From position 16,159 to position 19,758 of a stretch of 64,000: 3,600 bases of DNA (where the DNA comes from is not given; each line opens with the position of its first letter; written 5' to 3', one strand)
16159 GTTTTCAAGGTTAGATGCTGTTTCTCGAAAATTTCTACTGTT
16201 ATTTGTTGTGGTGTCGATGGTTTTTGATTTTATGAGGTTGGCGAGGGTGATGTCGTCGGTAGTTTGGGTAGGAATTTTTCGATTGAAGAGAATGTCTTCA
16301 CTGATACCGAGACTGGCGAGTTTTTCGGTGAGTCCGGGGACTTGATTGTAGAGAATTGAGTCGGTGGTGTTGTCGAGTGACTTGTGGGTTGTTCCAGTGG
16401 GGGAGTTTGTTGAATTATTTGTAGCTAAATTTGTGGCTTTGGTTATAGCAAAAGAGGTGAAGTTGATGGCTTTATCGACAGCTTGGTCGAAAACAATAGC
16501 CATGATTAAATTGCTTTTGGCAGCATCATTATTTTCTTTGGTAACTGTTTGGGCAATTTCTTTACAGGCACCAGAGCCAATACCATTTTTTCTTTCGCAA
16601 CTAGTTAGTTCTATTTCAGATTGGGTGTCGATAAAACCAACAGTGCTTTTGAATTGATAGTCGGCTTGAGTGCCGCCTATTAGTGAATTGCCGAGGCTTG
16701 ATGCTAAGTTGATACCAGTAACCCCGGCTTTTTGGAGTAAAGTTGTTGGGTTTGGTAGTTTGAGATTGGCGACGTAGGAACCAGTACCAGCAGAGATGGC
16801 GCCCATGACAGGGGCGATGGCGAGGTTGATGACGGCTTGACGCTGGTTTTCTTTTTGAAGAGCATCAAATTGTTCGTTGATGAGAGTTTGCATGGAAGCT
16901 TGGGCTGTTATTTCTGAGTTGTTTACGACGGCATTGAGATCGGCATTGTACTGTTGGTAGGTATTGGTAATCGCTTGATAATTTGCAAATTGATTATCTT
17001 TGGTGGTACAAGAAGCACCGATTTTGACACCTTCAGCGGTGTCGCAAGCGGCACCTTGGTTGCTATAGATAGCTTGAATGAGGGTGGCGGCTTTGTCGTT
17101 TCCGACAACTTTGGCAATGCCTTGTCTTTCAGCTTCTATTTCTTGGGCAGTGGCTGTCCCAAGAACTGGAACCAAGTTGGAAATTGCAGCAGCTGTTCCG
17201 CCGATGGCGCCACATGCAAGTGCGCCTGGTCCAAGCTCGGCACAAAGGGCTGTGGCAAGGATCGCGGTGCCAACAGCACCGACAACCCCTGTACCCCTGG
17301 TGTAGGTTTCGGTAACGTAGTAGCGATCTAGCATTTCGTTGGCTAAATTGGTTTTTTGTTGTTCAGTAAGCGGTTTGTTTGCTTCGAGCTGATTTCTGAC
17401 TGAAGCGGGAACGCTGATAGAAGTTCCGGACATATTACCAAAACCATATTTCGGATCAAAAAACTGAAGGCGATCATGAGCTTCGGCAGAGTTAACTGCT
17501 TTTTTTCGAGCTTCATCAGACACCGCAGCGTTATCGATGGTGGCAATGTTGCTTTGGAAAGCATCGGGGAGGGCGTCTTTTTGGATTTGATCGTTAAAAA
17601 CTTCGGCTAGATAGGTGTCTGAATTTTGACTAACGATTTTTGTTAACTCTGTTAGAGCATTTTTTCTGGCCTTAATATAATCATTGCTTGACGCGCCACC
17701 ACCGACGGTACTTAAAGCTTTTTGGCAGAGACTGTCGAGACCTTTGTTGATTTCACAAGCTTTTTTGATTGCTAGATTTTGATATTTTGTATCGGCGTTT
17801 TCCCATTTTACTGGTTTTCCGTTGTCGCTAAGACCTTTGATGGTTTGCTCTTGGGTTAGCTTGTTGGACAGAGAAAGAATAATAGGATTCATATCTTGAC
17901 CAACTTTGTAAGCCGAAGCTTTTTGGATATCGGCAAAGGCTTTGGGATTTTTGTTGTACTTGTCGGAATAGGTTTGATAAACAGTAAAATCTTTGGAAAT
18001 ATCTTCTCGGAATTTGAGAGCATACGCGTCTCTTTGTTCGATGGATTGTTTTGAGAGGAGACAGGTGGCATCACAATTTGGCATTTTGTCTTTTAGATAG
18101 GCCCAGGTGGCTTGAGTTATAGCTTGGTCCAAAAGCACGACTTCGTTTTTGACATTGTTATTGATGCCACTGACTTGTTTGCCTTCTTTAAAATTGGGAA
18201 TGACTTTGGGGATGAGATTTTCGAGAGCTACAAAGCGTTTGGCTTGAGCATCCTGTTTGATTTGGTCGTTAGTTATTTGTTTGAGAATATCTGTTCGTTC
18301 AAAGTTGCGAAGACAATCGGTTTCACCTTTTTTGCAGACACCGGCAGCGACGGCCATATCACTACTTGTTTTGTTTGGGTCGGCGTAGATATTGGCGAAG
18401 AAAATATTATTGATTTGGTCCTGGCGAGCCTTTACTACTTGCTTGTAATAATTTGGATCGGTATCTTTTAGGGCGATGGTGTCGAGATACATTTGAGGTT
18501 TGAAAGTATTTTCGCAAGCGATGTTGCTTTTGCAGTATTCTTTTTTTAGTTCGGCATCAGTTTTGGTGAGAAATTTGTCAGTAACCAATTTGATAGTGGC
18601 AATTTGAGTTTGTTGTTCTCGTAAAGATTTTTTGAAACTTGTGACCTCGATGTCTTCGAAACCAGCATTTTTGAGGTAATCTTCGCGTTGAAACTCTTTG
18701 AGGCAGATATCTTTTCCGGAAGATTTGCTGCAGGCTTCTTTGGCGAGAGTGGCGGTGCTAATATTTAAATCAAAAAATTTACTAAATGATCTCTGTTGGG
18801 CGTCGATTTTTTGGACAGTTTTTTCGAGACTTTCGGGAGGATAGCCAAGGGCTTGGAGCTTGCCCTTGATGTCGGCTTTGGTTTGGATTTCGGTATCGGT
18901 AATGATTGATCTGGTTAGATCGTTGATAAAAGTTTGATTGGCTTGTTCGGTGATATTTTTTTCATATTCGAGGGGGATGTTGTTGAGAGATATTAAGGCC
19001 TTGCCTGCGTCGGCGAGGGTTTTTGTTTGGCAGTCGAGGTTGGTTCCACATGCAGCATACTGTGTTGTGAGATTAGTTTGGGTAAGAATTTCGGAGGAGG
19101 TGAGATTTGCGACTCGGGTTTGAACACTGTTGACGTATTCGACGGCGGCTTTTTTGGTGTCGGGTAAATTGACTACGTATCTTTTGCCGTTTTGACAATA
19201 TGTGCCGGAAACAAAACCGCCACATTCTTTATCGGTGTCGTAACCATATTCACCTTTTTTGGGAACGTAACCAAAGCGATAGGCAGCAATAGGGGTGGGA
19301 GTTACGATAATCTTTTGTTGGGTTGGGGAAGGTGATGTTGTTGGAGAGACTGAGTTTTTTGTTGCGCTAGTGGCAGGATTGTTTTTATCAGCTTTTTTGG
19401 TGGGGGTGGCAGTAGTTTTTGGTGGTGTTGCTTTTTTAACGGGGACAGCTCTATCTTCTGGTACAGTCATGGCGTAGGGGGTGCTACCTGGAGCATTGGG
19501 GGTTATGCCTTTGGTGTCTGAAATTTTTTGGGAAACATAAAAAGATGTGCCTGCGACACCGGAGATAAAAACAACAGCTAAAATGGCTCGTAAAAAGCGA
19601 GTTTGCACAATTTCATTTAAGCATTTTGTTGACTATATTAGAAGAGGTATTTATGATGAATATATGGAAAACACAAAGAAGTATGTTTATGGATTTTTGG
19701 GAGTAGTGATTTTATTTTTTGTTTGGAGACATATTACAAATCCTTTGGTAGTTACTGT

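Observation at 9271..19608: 3445-aa giant envelope protein combining a Cys-rich ectodomain, membrane segments, an FHA-like domain and a C-terminal Cys/His hydrolase-like module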

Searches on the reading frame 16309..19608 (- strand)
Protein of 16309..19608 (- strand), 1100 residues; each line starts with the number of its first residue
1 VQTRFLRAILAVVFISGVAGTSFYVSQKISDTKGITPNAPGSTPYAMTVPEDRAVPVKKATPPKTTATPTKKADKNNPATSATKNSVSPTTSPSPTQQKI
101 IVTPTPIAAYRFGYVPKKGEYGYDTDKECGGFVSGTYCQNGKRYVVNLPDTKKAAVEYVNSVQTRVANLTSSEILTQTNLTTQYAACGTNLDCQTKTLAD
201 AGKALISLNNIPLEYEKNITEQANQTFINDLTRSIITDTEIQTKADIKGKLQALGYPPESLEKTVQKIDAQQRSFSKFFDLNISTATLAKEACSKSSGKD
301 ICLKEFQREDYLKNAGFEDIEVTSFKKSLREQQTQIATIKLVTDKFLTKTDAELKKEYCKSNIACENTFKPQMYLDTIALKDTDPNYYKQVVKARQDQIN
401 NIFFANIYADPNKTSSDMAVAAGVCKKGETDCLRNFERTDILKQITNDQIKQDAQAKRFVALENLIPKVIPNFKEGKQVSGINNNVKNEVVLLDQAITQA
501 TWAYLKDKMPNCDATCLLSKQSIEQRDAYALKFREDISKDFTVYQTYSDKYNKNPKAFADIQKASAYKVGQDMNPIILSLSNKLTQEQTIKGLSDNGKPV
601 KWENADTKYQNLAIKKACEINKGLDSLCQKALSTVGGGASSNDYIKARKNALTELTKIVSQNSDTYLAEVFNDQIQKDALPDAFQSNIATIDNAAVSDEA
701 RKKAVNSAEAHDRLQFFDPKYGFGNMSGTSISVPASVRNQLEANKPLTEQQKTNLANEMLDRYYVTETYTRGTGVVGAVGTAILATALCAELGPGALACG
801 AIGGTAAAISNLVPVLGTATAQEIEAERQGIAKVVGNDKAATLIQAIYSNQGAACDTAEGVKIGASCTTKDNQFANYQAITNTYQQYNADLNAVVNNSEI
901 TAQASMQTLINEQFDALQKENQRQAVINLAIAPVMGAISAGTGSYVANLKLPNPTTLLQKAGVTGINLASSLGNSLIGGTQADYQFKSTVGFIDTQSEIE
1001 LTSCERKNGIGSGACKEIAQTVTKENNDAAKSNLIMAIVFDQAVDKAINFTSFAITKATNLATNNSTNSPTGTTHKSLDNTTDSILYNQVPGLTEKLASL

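Call 15: search_protein_families(library=pfam, proteins=[window:16309-19308:-], max_evalue=5)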
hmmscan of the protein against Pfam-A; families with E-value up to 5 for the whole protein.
window:16309-19308:- (1000 aa): 1 family
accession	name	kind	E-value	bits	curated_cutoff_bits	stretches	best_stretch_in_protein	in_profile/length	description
PF07499.19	RuvA_C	-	0.06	14.3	24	1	151-172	10-32/47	RuvA, C-terminal domain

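Call 17: find_homologous_proteins(query=window:16309-19608:-, max_evalue=0.001)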
Query window:16309-19608:-: 8000 candidates shared short words with the query, none scored E <= 0.001.

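Call 18: search_protein_families(library=ncbifam, proteins=[window:16309-19608:-], max_evalue=0.1)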
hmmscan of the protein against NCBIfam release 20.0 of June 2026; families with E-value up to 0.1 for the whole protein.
window:16309-19608:- (1100 aa): 0 families

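Call 28: search_protein_families(library=phrogs, proteins=[window:16309-19608:-], max_evalue=0.1)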
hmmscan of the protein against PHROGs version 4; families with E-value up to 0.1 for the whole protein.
window:16309-19608:- (1100 aa): 1 family
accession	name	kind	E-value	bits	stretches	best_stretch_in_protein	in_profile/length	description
phrog_29658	-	unknown function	0.029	15.1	0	129-180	32-86/167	-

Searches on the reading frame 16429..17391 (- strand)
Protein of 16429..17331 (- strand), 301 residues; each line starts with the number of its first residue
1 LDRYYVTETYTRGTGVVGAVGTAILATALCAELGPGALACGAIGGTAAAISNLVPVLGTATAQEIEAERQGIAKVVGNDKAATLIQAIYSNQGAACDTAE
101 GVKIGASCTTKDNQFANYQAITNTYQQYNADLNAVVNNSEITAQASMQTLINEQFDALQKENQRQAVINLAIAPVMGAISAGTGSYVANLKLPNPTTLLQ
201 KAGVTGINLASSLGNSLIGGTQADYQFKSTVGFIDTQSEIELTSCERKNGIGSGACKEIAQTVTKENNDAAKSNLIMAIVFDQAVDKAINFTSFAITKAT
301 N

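Call 15: search_protein_families(library=pfam, proteins=[window:16429-17331:-], max_evalue=5)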
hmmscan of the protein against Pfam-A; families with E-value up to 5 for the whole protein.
window:16429-17331:- (301 aa): 2 families
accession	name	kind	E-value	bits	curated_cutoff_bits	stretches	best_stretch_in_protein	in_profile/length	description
PF06608.16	CFAP68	-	0.079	13.6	24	1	68-146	14-93/148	Cilia- and flagella-associated protein 68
PF23868.1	Mmc1_C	-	0.16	12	27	1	130-208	80-153/175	Mmc1 C-terminal domain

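Call 109: find_related_loci(query=A7, collection=metagenome_contigs, flank=10000)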
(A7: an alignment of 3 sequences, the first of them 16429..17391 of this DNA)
Query A7 (321 aa) in metagenome_contigs; peptide patterns used: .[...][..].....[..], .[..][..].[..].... (x = any residue, [..] = any of these).
82 stretches matched a pattern, but none encodes a relative of the query by tblastn (E <= 1e-3).
